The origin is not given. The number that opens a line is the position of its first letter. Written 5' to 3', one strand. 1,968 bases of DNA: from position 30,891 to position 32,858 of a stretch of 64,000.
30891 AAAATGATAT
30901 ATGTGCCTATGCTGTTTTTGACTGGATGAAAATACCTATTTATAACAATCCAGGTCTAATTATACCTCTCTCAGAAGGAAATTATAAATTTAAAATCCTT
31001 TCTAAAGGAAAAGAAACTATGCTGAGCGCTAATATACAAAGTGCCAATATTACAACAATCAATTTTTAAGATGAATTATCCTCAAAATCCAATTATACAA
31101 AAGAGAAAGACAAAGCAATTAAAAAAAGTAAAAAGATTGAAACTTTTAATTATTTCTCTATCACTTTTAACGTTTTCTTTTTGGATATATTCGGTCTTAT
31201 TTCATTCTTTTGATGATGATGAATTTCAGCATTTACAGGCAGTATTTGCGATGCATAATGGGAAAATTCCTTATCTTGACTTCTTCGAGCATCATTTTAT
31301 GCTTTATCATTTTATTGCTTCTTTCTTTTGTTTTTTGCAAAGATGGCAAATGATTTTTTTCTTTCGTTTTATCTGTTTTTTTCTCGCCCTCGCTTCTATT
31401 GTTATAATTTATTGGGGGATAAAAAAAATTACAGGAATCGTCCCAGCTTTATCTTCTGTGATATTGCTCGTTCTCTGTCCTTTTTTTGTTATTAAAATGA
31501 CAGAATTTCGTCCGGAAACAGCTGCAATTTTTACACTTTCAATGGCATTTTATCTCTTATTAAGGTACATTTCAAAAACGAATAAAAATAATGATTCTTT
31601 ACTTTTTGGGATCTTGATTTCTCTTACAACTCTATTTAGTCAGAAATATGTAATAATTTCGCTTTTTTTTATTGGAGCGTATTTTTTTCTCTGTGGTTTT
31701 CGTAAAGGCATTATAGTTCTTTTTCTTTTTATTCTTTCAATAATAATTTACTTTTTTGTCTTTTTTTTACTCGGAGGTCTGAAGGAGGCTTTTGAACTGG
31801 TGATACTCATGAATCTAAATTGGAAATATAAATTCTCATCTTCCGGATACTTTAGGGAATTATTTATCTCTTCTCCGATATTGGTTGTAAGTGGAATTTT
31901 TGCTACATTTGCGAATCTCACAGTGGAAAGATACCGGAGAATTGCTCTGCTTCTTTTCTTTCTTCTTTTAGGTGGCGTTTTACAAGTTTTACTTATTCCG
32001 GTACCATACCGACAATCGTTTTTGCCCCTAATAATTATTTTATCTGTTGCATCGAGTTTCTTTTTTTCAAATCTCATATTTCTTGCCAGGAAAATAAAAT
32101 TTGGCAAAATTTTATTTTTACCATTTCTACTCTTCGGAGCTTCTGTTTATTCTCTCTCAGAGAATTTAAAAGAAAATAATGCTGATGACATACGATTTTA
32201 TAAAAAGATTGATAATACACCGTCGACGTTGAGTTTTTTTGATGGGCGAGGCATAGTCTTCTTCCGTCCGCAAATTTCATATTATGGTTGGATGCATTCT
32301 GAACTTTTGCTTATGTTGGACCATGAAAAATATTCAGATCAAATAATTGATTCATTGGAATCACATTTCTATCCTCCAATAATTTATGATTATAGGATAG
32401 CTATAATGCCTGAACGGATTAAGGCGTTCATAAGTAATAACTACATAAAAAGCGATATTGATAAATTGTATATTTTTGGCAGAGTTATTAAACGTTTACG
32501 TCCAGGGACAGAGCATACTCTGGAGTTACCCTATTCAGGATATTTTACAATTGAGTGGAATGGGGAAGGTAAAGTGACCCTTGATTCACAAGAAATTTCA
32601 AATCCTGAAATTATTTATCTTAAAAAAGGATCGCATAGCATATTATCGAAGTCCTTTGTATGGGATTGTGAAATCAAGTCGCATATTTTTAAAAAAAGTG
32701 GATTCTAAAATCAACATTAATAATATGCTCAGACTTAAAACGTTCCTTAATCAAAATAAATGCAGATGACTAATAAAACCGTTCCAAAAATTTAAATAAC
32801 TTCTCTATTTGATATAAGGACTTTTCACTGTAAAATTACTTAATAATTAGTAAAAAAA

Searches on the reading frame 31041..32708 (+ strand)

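Call 40: search_protein_families(library=pfam, proteins=[window:31041-32708:+])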
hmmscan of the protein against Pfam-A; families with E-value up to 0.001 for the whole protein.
window:31041-32708:+ (555 aa): 1 family
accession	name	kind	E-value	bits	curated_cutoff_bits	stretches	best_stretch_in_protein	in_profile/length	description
PF13231.12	PMT_2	-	1.9e-06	28.6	26.1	1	91-241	9-154/160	Dolichyl-phosphate-mannose-protein mannosyltransferase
